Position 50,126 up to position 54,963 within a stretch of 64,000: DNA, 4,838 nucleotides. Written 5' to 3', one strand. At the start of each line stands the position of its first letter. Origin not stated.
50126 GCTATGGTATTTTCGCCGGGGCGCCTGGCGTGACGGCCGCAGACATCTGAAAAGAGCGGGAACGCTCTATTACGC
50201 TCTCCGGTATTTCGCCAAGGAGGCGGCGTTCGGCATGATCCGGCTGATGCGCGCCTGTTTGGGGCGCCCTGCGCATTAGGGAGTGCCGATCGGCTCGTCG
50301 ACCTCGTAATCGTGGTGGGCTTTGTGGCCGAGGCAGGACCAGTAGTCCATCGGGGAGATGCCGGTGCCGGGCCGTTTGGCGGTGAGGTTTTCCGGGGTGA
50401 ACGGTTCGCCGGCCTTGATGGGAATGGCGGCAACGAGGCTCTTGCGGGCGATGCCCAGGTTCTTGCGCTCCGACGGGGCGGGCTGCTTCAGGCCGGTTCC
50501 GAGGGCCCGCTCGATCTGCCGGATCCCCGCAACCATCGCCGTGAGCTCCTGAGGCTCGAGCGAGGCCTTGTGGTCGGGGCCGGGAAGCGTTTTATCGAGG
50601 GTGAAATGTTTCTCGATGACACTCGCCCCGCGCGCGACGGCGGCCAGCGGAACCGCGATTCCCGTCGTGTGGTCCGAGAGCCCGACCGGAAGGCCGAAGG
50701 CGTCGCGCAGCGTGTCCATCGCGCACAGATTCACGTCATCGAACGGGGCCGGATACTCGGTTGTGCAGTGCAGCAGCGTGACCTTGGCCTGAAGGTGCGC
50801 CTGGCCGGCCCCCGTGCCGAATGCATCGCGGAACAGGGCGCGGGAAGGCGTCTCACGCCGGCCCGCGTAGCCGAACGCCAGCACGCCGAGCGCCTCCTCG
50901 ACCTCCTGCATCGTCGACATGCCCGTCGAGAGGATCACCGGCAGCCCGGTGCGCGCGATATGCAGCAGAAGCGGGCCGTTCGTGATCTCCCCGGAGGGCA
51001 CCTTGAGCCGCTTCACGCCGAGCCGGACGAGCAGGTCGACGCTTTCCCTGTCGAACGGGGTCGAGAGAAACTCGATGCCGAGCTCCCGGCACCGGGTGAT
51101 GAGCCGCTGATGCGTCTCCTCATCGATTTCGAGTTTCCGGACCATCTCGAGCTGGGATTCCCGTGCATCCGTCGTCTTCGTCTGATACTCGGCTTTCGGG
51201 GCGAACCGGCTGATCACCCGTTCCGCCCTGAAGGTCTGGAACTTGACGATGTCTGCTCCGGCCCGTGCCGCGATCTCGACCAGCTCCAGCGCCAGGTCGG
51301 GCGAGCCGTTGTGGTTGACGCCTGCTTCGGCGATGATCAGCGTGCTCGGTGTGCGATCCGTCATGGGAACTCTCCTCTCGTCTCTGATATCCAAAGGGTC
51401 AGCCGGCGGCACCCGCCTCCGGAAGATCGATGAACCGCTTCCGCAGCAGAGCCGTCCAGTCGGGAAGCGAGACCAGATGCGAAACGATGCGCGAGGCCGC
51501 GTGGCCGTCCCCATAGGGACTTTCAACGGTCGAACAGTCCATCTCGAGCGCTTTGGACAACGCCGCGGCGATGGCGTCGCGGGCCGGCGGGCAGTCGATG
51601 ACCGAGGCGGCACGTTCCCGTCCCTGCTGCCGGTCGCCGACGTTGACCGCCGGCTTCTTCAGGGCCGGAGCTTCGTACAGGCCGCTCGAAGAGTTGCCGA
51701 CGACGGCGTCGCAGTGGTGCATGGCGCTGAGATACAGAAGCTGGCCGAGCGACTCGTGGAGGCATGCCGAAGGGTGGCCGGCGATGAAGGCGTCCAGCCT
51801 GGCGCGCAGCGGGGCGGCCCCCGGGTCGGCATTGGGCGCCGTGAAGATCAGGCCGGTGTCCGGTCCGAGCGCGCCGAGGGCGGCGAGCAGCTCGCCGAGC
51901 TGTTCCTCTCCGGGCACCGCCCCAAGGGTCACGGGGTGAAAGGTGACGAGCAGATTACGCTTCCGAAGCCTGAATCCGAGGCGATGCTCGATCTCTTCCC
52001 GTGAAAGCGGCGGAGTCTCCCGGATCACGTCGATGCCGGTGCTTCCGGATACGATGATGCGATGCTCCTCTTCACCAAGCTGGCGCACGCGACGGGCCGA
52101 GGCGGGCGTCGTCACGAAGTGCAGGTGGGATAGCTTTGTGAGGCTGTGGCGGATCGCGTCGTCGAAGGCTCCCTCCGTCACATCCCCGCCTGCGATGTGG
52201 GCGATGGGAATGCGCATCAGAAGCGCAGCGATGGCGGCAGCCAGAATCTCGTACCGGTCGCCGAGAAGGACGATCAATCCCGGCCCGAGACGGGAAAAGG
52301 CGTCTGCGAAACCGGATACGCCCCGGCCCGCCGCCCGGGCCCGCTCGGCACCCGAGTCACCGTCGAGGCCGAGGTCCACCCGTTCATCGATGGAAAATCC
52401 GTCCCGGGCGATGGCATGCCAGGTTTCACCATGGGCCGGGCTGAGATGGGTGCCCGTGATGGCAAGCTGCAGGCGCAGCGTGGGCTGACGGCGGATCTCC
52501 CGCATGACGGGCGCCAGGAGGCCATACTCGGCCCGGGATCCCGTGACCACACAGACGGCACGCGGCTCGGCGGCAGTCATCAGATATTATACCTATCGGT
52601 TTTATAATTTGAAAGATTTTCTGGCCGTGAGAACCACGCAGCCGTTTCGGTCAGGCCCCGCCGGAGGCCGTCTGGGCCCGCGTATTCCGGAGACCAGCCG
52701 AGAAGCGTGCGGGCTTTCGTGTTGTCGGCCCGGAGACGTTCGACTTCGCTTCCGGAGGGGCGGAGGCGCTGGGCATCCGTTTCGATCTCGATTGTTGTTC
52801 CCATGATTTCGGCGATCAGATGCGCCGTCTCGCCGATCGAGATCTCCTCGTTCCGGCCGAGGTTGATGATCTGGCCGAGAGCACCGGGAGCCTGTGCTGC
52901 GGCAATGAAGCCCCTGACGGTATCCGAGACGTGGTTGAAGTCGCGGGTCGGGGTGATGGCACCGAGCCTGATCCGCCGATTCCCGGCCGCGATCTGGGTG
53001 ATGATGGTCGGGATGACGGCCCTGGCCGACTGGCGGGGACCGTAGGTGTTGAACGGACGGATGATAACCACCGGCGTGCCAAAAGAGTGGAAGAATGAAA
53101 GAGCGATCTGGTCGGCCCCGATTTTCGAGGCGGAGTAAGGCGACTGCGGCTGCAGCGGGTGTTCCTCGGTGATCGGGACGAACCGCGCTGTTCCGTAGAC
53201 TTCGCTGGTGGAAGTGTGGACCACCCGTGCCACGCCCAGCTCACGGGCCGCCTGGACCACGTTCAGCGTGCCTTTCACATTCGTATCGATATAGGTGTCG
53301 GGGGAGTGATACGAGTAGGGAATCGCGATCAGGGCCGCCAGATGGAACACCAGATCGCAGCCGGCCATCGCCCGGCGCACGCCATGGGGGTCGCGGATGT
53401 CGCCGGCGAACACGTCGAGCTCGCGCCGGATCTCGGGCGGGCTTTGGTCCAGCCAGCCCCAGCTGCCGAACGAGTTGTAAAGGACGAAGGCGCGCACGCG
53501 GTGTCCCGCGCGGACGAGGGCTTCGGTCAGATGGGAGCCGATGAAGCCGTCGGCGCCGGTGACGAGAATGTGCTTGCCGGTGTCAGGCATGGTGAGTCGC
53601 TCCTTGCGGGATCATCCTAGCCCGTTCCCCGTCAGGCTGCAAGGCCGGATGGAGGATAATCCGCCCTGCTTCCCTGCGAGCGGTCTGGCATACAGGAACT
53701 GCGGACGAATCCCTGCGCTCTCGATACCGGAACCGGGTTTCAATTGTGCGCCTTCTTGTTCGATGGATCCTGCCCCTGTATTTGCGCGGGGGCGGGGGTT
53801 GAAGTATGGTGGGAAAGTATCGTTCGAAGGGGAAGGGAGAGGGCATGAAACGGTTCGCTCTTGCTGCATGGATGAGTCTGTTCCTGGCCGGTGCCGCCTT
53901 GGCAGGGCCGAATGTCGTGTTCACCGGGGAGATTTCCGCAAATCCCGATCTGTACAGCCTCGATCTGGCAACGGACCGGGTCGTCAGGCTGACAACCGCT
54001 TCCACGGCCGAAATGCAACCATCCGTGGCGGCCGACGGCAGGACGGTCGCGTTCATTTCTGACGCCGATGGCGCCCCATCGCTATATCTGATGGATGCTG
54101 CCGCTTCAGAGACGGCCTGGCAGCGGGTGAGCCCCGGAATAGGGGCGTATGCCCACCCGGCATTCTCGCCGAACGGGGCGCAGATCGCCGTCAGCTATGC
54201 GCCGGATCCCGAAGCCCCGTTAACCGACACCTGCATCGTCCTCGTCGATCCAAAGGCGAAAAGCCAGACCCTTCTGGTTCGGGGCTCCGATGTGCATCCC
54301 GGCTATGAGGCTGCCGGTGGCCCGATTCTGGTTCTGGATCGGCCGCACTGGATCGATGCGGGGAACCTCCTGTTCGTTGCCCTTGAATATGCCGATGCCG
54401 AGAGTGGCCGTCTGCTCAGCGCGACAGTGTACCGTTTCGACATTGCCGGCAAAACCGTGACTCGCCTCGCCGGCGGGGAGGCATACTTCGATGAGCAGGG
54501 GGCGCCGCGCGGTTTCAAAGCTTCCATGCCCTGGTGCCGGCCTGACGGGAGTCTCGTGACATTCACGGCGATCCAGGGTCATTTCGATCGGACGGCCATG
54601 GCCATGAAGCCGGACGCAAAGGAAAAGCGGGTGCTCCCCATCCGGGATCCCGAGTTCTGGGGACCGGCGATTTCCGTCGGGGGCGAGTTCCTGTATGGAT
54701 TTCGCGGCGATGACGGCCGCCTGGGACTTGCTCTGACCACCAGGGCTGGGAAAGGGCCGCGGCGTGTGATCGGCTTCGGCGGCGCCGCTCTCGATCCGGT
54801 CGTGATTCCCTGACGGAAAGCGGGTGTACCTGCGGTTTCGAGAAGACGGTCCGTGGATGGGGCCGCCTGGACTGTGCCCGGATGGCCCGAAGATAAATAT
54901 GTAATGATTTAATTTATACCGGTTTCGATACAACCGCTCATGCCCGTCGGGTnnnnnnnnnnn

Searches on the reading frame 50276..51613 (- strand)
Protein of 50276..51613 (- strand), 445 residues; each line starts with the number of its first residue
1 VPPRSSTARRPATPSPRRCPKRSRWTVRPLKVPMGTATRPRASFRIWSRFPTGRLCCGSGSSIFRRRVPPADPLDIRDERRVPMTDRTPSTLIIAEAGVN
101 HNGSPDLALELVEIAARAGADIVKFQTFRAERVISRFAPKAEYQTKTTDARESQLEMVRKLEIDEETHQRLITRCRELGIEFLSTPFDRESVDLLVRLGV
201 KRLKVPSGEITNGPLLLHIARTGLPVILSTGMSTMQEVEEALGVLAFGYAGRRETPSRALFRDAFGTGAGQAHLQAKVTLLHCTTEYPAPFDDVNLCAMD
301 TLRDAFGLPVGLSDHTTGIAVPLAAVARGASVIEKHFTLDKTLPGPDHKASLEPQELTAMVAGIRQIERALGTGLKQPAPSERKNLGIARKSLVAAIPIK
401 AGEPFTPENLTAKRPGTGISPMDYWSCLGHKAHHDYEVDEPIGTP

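Call 38: search_protein_families(library=pfam, proteins=[window:50276-51613:-], max_evalue=0.0001)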
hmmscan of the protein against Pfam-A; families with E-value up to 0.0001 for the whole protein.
window:50276-51613:- (445 aa): 2 families
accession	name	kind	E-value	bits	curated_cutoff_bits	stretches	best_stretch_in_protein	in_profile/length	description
PF03102.20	NeuB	-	1.8e-99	332.5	22.1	1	111-375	1-240/241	NeuB family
PF08666.17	SAF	-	8.9e-06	26.6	21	1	391-442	2-57/63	SAF domain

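Call 69: search_protein_families(library=ncbifam, proteins=[window:50276-51613:-], max_evalue=1e-10)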
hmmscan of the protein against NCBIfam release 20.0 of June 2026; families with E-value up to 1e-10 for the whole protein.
window:50276-51613:- (445 aa): 2 families
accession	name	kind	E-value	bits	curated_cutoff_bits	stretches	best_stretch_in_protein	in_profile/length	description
TIGR03569.1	NeuB_NnaB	equivalog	2.3e-149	496.9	399.65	1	91-442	1-329/329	N-acetylneuraminate synthase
TIGR03586.1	PseI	equivalog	1.6e-78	264.2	340.25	2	276-441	162-326/327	pseudaminic acid synthase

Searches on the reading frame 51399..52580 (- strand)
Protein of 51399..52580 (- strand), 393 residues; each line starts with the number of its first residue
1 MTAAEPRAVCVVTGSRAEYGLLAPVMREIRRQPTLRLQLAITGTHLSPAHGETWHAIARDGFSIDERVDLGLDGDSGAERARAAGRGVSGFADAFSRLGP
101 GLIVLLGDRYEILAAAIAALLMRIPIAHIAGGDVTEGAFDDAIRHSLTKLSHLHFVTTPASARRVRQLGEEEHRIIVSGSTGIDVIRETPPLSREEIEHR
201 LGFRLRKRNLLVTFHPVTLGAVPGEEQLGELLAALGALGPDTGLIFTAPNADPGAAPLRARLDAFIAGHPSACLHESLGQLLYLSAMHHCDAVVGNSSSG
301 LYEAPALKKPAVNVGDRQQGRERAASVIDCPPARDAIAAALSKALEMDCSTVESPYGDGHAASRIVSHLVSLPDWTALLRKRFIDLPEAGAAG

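Call 38: search_protein_families(library=pfam, proteins=[window:51399-52580:-], max_evalue=0.0001)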
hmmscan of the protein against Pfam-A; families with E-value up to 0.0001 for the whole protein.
window:51399-52580:- (393 aa): 1 family
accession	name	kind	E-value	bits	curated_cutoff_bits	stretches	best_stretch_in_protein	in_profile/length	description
PF02350.25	Epimerase_2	-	2.8e-86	289.9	30.6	1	27-369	1-346/347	UDP-N-acetylglucosamine 2-epimerase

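Call 69: search_protein_families(library=ncbifam, proteins=[window:51399-52580:-], max_evalue=1e-10)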
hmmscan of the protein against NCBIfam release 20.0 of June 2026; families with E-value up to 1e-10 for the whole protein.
window:51399-52580:- (393 aa): 2 families
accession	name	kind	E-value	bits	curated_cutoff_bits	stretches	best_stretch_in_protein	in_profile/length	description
TIGR03568.1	NeuC_NnaA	equivalog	6.8e-127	423.3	235.9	1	8-368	2-364/365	UDP-N-acetylglucosamine 2-epimerase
TIGR00236.1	wecB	equivalog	2.6e-27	96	210.15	1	9-369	3-362/366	non-hydrolyzing UDP-N-acetylglucosamine 2-epimerase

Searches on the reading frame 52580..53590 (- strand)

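Call 38: search_protein_families(library=pfam, proteins=[window:52580-53590:-], max_evalue=0.0001)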
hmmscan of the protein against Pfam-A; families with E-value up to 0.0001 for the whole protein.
window:52580-53590:- (336 aa): 9 families
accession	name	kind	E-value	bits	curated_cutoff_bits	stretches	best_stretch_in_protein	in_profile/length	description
PF16363.11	GDP_Man_Dehyd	-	2.2e-72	244.8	27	1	9-310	1-330/332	GDP-mannose 4,6 dehydratase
PF01370.27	Epimerase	-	2.5e-58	197.8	20.9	1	8-245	1-240/240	NAD dependent epimerase/dehydratase family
PF01073.25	3Beta_HSD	-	7.5e-25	87.9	22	1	9-233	1-230/280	3-beta hydroxysteroid dehydrogenase/isomerase family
PF02719.21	Polysacc_synt_2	-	3.1e-21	76.3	20.2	1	8-286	1-273/293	Polysaccharide biosynthesis protein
PF07993.18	NAD_binding_4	-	9.5e-16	58.2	20.1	1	10-184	1-209/258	Male sterility protein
PF04321.23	RmlD_sub_bind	-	1.8e-13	50.7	27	1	7-183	2-152/287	RmlD substrate binding domain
PF13460.12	NAD_binding_10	-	1.2e-12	48.5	27.2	1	12-160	1-128/184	NAD(P)H-binding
PF05368.20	NmrA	-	1.3e-08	35.2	27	1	6-128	3-107/298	NmrA-like family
PF00106.31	adh_short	-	1.8e-07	31.3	26.6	1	6-165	1-162/195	short chain dehydrogenase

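Call 69: search_protein_families(library=ncbifam, proteins=[window:52580-53590:-], max_evalue=1e-10)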
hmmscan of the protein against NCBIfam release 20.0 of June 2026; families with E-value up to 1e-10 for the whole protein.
window:52580-53590:- (336 aa): 21 families
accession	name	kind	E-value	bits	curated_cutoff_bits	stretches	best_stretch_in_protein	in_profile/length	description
TIGR04180.1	EDH_00030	hypoth_equivalog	6.3e-156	517.9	475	1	8-303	1-296/297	NAD-dependent 4,6-dehydratase LegB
TIGR01181.1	dTDP_gluc_dehyt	equivalog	8.1e-46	156.6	365.1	1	8-324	2-315/321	dTDP-glucose 4,6-dehydratase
TIGR01179.1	galE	equivalog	8.9e-43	146.4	262.3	1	8-304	2-312/332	UDP-glucose 4-epimerase GalE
TIGR03466.1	HpnA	hypoth_equivalog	5.4e-34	117.6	367.65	1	7-266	2-249/327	hopanoid-associated sugar epimerase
TIGR02622.1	CDP_4_6_dhtase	equivalog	3e-28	98.9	278.45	1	5-321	4-331/352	CDP-glucose 4,6-dehydratase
TIGR01472.1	gmd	equivalog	3.2e-25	89.1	415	1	7-304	2-326/342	GDP-mannose 4,6-dehydratase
NF007582.0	PRK10217.1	equivalog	2.6e-24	86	698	1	6-261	2-268/355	dTDP-glucose 4,6-dehydratase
NF011728.1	PRK15181.1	equivalog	4.7e-23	81.7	760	1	6-313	16-334/348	Vi polysaccharide biosynthesis UDP-N-acetylglucosaminuronic acid C-4 epimerase TviC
NF042423.1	oxyalk_red_Shew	equivalog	1.1e-22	80.6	580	1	6-233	9-222/331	2-alkyl-3-oxoalkanoate reductase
NF007956.0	PRK10675.1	subfamily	1.3e-22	80.4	394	1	7-300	2-313/338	UDP-glucose 4-epimerase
NF042422.1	oxyalk_red_OleD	equivalog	4e-21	75.7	580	1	7-229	2-212/329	2-alkyl-3-oxoalkanoate reductase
NF052578.1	StrlDmthSdmBMthl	equivalog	6.2e-21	75.5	600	1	8-265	3-247/328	sterol demethylase protein SdmB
NF007490.0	PRK10084.1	subfamily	1.6e-20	73.4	649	1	7-321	2-335/361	dTDP-glucose 4,6-dehydratase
TIGR03589.1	PseB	equivalog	1e-18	67.3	407.75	1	5-216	4-199/324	UDP-N-acetylglucosamine 4,6-dehydratase (inverting)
NF047922.1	GDPFucSynFcl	equivalog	2.1e-18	66.8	500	1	93-321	70-302/308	GDP-L-fucose synthase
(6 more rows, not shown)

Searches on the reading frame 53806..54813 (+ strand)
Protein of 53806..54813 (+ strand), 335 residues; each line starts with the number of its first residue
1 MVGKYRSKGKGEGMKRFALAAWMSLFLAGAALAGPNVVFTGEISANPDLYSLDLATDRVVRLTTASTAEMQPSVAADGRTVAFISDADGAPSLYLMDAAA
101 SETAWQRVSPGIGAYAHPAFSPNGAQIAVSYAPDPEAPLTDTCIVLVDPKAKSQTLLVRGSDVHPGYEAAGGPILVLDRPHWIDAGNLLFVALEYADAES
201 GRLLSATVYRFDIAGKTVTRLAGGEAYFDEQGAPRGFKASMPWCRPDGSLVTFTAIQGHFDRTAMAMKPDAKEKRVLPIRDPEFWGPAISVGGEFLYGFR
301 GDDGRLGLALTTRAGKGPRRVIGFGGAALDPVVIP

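Call 38: search_protein_families(library=pfam, proteins=[window:53806-54813:+], max_evalue=0.0001)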
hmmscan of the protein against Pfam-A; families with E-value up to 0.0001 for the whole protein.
window:53806-54813:+ (335 aa): 1 family
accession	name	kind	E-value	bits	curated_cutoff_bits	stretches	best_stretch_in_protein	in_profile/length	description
PF07676.18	PD40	-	1.8e-08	34.6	20.9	1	61-94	3-37/38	WD40-like Beta Propeller Repeat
